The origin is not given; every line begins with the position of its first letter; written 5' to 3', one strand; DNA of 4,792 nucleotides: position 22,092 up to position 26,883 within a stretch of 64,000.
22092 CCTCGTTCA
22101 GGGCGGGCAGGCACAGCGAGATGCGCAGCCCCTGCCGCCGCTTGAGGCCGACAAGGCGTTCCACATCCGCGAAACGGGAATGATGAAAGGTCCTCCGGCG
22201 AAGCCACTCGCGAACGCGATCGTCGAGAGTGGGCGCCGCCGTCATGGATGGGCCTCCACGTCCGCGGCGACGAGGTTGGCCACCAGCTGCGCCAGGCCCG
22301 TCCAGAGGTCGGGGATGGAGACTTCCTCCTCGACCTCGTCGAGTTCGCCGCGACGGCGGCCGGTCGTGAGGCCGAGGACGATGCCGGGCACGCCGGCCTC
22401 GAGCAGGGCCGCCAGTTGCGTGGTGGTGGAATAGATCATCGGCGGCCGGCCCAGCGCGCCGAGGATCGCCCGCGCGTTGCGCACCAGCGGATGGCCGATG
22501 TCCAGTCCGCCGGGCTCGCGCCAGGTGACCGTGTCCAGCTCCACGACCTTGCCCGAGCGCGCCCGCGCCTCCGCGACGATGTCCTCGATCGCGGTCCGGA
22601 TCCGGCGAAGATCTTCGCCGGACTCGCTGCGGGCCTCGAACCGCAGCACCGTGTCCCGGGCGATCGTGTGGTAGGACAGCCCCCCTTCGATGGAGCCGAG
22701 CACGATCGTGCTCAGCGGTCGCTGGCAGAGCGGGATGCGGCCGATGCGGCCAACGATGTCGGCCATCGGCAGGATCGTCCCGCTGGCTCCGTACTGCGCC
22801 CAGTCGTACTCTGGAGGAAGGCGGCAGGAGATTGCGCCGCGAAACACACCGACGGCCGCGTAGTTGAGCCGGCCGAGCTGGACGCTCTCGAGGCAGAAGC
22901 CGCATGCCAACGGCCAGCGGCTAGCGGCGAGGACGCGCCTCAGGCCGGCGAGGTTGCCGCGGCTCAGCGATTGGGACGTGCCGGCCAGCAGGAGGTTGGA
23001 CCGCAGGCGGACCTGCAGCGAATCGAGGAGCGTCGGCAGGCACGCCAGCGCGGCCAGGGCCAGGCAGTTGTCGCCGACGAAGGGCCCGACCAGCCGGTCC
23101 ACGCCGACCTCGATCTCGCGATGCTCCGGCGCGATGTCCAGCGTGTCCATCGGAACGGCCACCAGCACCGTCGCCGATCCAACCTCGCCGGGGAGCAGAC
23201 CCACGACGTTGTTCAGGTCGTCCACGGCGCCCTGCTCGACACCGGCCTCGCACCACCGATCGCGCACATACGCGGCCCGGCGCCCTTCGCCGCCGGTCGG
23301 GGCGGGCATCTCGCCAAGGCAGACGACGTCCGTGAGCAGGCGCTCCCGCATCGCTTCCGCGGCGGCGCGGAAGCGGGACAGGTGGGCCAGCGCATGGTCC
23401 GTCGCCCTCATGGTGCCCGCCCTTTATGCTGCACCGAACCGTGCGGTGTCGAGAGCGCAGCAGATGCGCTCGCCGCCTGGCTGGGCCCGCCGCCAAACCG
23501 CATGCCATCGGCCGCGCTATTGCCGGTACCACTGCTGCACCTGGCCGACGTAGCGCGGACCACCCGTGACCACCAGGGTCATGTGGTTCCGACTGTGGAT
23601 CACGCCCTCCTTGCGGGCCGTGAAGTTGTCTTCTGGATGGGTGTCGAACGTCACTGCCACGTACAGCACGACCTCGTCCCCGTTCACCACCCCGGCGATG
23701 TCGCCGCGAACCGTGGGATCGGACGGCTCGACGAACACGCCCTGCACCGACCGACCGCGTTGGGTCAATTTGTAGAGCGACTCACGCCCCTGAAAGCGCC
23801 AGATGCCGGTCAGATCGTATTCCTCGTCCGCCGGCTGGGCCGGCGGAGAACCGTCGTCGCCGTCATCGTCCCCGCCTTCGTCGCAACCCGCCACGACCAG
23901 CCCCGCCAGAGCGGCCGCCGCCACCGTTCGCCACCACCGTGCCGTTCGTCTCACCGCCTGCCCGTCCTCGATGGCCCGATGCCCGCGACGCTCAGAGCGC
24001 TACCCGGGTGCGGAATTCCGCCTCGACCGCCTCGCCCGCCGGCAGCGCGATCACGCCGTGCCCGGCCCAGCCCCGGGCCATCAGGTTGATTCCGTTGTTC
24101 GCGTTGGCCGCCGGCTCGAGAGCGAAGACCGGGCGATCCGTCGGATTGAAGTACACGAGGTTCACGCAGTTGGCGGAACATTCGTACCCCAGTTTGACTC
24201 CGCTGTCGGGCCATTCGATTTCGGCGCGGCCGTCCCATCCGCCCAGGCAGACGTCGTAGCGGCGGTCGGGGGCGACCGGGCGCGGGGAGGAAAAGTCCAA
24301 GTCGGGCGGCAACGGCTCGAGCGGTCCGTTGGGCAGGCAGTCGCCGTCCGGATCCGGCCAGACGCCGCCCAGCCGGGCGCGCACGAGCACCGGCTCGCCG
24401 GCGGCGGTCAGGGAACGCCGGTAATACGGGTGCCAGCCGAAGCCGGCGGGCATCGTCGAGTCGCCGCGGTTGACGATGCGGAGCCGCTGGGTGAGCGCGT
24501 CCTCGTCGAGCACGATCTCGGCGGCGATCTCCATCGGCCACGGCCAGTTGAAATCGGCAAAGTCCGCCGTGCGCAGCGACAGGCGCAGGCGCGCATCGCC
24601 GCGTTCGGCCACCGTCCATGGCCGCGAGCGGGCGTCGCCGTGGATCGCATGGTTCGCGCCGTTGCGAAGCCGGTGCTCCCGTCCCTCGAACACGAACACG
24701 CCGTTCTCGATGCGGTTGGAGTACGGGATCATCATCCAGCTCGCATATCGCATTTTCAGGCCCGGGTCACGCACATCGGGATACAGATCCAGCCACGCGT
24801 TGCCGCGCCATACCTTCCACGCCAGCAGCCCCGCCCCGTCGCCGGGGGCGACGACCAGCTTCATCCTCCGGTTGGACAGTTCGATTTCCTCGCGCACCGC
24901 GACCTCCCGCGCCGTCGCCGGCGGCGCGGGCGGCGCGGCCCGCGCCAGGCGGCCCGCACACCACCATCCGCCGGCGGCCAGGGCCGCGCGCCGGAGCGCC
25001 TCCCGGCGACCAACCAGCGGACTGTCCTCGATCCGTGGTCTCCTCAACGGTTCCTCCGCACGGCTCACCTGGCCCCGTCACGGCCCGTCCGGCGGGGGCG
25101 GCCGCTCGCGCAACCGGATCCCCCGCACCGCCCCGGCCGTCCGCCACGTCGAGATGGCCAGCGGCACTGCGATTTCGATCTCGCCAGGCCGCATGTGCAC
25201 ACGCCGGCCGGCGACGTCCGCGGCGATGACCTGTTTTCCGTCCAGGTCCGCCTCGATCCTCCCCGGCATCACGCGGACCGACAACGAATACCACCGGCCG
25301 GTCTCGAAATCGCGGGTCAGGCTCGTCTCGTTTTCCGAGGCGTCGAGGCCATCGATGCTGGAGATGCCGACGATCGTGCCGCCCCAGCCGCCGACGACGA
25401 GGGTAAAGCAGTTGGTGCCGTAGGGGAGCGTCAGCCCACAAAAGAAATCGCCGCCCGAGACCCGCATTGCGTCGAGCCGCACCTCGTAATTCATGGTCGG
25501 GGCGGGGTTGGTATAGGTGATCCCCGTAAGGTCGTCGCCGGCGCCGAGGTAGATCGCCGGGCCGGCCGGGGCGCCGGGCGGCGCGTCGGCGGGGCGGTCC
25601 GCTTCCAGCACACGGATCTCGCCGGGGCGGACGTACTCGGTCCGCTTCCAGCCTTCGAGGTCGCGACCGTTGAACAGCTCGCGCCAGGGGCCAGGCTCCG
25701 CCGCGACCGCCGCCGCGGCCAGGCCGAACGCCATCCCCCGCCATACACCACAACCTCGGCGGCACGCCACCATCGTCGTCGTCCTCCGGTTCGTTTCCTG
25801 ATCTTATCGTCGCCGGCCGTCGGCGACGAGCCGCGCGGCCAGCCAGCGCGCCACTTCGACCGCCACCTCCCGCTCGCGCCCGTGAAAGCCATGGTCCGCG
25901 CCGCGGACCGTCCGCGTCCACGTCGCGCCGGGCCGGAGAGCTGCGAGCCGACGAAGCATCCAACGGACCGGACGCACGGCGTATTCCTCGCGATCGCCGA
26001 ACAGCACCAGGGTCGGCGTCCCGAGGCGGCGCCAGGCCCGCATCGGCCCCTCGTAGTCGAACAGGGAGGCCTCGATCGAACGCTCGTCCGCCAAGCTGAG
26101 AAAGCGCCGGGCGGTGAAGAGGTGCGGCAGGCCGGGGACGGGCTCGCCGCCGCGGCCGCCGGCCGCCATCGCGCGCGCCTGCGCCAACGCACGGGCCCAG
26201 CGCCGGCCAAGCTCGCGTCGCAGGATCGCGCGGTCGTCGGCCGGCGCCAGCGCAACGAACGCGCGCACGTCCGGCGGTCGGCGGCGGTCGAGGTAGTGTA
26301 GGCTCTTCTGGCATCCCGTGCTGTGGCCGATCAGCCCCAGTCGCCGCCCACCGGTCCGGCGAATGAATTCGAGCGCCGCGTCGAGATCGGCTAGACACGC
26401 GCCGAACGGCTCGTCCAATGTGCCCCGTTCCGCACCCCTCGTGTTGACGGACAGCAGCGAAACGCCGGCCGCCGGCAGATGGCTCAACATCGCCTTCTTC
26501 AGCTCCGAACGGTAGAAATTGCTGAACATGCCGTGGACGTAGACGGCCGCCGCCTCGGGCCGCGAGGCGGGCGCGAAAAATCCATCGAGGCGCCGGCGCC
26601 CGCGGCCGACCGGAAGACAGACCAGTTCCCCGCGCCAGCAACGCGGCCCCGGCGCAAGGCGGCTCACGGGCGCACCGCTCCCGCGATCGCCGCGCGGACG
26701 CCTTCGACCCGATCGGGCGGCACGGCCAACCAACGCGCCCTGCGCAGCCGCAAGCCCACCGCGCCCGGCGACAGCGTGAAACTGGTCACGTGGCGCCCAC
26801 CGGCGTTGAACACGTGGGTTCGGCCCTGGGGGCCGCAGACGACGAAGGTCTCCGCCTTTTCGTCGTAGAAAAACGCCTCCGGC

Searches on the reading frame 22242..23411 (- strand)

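Call 40: search_protein_families(library=pfam, proteins=[window:22242-23411:-])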
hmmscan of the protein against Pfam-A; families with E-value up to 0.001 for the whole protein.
window:22242-23411:- (389 aa): 1 family
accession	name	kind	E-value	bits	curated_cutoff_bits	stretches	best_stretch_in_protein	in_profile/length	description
PF07687.19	M20_dimer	-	0.00083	19.7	21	0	231-282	51-102/107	Peptidase dimerisation domain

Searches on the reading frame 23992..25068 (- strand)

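Call 65: search_protein_families(library=pfam, proteins=[window:23992-25068:-])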
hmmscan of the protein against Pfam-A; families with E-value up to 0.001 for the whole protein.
window:23992-25068:- (358 aa): 1 family
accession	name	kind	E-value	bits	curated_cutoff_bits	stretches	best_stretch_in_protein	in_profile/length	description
PF01263.26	Aldose_epim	-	1.4e-31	110.5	27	1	62-350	3-294/299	Aldose 1-epimerase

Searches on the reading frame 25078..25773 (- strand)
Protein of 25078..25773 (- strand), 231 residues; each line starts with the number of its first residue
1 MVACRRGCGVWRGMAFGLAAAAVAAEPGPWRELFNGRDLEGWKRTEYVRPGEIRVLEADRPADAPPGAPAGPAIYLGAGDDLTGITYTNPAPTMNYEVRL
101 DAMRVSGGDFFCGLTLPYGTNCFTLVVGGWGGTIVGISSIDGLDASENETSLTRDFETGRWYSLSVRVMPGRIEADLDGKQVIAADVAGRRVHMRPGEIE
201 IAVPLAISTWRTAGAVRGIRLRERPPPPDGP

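Call 40: search_protein_families(library=pfam, proteins=[window:25078-25773:-])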
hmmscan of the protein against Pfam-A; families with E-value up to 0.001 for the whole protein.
window:25078-25773:- (231 aa): 1 family
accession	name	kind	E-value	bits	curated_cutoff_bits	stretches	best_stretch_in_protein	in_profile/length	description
PF06439.18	3keto-disac_hyd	-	2.1e-07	31.6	26.8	1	30-199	2-170/187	3-keto-disaccharide hydrolase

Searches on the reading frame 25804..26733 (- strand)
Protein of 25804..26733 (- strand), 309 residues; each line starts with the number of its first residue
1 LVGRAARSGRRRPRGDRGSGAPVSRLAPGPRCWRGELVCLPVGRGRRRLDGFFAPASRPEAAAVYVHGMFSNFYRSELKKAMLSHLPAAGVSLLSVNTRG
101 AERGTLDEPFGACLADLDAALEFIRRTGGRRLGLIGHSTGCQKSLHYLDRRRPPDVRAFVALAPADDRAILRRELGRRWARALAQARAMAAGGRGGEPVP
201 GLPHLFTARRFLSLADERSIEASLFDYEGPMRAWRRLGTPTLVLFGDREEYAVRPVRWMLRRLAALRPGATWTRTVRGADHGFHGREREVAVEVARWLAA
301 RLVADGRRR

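Call 65: search_protein_families(library=pfam, proteins=[window:25804-26733:-])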
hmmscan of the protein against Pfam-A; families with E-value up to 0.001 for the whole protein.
window:25804-26733:- (309 aa): 5 families
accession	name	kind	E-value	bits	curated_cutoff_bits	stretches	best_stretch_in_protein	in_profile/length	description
PF12697.13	Abhydrolase_6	-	1.2e-13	52.7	26.3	1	64-291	2-215/217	Alpha/beta hydrolase family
PF08538.16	DUF1749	-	3e-11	43.4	24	1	116-292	86-287/299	Protein of unknown function (DUF1749)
PF12146.15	Hydrolase_4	-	2.3e-07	30.8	27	1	58-169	2-114/239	Serine aminopeptidase, S33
PF00561.26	Abhydrolase_1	-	2.2e-06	27.9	25.8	1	65-183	5-121/245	alpha/beta hydrolase fold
PF12048.14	DUF3530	-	0.00036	20.4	29.8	1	115-172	180-237/310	Protein of unknown function (DUF3530)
